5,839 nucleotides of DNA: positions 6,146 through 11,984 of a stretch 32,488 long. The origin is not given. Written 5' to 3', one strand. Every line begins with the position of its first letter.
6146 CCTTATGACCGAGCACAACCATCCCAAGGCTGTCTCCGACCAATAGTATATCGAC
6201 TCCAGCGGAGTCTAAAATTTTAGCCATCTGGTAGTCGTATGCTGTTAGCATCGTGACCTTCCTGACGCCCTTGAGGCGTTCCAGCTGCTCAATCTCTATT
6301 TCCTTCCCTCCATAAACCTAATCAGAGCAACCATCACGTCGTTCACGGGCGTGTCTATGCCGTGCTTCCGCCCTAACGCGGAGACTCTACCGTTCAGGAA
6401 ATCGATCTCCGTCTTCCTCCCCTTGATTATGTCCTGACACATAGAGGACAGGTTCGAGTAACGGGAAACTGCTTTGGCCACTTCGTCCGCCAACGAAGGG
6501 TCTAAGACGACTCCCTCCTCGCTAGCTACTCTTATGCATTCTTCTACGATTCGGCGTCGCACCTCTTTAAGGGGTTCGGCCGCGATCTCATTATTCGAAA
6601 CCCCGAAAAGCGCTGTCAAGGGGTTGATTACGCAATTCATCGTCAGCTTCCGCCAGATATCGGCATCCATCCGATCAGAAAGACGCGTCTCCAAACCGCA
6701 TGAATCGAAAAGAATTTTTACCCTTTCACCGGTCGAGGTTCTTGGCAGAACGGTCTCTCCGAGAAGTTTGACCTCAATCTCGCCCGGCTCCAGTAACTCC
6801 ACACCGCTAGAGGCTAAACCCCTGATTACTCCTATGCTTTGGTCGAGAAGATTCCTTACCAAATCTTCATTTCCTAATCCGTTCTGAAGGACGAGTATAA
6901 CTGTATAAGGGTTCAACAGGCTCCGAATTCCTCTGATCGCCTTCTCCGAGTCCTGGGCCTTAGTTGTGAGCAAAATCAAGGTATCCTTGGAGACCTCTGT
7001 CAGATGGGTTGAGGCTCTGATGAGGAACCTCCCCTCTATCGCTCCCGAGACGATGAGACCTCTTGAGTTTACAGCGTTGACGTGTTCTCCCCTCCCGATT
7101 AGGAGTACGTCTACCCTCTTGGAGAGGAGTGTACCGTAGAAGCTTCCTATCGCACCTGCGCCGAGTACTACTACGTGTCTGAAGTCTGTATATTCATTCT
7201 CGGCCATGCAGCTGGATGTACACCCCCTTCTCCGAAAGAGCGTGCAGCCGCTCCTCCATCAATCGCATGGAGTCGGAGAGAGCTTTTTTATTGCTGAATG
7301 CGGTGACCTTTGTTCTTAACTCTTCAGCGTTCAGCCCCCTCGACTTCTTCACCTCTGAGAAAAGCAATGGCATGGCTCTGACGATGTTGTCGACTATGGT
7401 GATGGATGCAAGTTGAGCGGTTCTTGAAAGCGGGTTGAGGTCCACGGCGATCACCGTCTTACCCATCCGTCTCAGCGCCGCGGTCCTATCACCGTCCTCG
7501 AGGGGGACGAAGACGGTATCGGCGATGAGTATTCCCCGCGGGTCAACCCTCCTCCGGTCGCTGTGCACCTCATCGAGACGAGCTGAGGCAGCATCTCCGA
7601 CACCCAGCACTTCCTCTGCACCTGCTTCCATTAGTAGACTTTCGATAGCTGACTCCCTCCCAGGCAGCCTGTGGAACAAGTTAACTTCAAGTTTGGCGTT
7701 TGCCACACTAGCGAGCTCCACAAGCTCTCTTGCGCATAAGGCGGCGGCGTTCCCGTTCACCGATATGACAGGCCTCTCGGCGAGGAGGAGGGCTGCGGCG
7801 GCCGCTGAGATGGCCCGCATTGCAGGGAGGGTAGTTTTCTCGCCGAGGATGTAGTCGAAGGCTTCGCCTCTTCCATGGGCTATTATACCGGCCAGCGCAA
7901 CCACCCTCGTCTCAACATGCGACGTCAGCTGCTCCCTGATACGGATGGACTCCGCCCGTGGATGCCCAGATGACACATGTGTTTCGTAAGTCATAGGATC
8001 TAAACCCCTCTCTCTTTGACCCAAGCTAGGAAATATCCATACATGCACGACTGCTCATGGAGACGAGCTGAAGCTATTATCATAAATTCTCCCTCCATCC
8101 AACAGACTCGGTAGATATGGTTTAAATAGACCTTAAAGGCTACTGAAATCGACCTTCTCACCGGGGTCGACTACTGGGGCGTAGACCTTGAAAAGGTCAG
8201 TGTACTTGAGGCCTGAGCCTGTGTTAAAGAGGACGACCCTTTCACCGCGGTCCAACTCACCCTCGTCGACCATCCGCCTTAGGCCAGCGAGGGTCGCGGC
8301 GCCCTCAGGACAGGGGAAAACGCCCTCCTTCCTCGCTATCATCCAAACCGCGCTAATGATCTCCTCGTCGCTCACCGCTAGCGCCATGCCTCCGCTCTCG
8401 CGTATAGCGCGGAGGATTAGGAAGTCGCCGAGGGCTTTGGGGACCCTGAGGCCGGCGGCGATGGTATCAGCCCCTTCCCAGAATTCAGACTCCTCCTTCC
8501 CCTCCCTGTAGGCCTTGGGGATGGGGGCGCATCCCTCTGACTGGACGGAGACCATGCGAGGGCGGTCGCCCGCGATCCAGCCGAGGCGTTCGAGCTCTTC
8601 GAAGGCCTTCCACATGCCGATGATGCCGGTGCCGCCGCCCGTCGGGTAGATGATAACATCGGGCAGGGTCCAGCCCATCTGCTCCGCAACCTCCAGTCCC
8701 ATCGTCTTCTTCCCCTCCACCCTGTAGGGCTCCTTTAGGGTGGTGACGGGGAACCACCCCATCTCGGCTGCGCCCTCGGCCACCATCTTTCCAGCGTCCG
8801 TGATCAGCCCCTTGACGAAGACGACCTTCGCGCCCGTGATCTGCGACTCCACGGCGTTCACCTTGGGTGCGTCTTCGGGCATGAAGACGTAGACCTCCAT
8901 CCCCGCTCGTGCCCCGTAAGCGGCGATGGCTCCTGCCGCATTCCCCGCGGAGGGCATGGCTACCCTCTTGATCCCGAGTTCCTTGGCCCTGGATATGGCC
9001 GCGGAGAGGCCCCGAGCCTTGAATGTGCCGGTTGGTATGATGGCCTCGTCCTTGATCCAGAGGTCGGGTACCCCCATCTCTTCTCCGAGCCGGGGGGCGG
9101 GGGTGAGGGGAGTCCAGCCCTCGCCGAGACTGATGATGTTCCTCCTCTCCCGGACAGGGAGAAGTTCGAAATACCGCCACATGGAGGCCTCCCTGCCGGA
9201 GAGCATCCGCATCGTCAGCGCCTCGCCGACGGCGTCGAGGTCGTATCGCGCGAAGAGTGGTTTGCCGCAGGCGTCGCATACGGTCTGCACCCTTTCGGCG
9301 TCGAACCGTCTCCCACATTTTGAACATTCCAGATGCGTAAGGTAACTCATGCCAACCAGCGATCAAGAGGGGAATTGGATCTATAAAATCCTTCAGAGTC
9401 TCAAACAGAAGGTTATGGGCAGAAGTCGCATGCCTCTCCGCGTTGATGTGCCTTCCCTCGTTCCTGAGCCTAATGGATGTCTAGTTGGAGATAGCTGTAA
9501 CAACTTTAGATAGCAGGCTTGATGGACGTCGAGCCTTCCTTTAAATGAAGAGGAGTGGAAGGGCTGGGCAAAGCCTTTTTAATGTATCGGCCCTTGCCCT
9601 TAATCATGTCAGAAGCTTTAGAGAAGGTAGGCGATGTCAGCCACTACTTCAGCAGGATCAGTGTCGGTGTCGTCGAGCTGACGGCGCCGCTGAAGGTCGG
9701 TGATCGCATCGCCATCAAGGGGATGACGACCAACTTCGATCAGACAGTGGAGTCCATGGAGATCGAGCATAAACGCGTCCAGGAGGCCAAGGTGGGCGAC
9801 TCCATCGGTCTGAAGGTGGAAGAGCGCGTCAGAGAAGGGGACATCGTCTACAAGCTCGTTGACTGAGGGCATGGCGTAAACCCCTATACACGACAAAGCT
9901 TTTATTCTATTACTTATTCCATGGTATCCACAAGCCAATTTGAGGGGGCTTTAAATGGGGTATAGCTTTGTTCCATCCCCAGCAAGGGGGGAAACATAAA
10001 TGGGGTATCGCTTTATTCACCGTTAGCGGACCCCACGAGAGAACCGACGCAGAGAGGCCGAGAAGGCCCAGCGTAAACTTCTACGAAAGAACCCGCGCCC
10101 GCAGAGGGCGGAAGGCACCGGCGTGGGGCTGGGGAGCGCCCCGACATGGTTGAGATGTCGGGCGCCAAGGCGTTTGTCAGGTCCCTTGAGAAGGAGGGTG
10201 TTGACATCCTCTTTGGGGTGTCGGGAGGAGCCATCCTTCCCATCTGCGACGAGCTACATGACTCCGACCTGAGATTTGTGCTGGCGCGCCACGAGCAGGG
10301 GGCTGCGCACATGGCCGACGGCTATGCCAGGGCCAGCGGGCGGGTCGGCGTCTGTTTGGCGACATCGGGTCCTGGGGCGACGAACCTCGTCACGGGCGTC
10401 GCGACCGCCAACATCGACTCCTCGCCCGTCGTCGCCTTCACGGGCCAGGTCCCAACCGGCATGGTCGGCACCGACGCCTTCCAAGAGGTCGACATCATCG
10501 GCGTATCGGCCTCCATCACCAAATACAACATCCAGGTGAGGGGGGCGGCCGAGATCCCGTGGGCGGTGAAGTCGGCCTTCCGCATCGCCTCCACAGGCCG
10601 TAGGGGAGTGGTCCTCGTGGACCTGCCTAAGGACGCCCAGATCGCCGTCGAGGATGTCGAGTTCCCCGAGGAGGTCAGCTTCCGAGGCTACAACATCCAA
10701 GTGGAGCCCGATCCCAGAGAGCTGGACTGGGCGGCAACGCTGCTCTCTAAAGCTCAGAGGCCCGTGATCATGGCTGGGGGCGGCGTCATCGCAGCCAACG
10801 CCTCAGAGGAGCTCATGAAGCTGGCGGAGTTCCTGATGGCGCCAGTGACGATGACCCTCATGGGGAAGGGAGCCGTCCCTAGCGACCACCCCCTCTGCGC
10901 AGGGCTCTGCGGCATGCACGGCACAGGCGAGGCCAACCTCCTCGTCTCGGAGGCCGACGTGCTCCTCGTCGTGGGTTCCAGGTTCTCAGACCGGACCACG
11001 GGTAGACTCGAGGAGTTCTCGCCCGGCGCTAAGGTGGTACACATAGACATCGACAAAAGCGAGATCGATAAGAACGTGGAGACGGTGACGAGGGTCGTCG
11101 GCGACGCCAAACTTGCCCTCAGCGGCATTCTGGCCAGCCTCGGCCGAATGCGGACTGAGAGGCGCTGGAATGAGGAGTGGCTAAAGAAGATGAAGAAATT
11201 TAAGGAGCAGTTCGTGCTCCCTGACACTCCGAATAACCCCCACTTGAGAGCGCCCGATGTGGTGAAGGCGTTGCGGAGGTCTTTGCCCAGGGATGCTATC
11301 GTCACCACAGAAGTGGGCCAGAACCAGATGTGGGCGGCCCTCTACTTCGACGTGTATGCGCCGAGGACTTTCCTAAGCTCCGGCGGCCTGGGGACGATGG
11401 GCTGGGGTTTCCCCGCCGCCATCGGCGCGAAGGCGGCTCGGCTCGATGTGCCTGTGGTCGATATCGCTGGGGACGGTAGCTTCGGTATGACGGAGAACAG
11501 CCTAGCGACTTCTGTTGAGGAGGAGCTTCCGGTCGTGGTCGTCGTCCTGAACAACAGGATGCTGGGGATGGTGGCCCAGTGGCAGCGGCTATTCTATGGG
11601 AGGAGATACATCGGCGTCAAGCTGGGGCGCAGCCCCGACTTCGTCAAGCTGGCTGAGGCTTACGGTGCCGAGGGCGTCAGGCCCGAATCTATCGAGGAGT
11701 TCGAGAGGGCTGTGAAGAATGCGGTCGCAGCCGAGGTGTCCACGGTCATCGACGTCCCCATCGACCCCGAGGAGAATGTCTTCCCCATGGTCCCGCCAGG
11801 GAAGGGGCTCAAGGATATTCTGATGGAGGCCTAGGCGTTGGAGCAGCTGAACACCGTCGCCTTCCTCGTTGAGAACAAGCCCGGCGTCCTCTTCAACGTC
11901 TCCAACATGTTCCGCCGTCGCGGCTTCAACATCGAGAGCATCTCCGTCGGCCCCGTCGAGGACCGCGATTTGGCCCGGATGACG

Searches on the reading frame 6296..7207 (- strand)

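Call 17: search_protein_families(library=pfam, proteins=[window:6296-7207:-], max_evalue=0.001)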
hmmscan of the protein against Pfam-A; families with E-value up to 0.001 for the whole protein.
window:6296-7207:- (303 aa): 2 families
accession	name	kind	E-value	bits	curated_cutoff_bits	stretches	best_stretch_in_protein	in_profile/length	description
PF08546.17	ApbA_C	-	1.9e-35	122.4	22.7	1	180-300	2-125/125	Ketopantoate reductase PanE/ApbA C terminal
PF02558.23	ApbA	-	2e-29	102.6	22.2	1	12-156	1-147/150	Ketopantoate reductase PanE/ApbA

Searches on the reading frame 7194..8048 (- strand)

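Call 18: search_protein_families(library=pfam, proteins=[window:7194-8048:-], max_evalue=0.001)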
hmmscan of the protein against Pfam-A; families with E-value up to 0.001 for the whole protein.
window:7194-8048:- (284 aa): 1 family
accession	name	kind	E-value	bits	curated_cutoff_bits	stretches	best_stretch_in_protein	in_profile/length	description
PF02006.22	PPS_PS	-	7.2e-69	231.3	26.4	1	87-262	1-174/176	Phosphopantothenate/pantothenate synthetase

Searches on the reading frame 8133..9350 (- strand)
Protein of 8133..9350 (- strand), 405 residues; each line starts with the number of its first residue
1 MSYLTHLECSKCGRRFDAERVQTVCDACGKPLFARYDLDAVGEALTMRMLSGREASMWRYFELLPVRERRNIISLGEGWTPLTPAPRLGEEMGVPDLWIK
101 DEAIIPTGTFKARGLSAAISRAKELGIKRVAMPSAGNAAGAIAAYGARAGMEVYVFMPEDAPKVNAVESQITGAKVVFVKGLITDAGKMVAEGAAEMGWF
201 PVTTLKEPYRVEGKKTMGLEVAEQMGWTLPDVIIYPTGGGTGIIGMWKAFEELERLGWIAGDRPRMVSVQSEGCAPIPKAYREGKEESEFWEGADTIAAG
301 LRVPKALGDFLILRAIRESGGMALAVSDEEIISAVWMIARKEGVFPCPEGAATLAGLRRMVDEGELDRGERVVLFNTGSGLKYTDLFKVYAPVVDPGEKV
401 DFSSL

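Call 18: search_protein_families(library=pfam, proteins=[window:8133-9350:-], max_evalue=0.001)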
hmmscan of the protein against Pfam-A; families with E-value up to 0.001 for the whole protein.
window:8133-9350:- (405 aa): 3 families
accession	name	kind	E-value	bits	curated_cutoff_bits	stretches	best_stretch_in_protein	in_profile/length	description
PF00291.31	PALP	-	2.9e-76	257.1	35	1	73-378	1-295/295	Pyridoxal-phosphate dependent enzyme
PF05191.20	ADK_lid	-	0.00032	20.9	26.6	1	9-37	4-36/36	Adenylate kinase, active site lid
PF23455.1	DUF7129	-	0.00079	19.6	30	0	7-31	12-36/45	Domain of unknown function (DUF7129)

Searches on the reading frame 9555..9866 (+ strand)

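Call 18: search_protein_families(library=pfam, proteins=[window:9555-9866:+], max_evalue=0.001)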
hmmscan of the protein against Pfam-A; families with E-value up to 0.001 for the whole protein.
window:9555-9866:+ (103 aa): 1 family
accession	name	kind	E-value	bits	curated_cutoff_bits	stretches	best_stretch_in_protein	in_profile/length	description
PF03144.31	GTP_EFTU_D2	-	5.4e-06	27.2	30.3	1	46-88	13-58/73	Elongation factor Tu domain 2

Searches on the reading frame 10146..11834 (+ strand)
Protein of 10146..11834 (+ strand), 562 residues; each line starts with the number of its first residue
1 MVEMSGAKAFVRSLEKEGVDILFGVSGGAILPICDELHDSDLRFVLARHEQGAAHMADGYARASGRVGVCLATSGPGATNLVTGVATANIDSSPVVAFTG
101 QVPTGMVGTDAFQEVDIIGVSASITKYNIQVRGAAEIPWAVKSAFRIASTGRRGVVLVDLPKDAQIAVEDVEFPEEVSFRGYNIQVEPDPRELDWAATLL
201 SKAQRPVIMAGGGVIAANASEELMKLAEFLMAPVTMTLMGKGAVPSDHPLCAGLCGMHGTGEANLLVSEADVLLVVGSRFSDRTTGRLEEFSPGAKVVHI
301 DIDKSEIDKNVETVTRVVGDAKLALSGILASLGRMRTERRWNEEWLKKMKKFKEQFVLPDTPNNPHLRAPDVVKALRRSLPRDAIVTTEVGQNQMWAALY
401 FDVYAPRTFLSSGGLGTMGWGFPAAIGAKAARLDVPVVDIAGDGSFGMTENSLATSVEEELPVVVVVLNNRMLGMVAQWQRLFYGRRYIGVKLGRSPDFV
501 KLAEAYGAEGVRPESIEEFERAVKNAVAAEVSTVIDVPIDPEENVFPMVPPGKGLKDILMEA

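Call 18: search_protein_families(library=pfam, proteins=[window:10146-11834:+], max_evalue=0.001)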
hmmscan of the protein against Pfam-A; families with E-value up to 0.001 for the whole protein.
window:10146-11834:+ (562 aa): 3 families
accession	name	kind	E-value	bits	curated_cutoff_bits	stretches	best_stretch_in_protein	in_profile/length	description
PF02775.26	TPP_enzyme_C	-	1.4e-50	171.4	21.9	1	390-537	2-151/151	Thiamine pyrophosphate enzyme, C-terminal TPP binding domain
PF00205.28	TPP_enzyme_M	-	3.9e-48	163.1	30.4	1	194-326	2-135/137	Thiamine pyrophosphate enzyme, central domain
PF02776.23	TPP_enzyme_N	-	1.8e-42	144.3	26.8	1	4-118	1-117/119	Thiamine pyrophosphate enzyme, N-terminal TPP binding domain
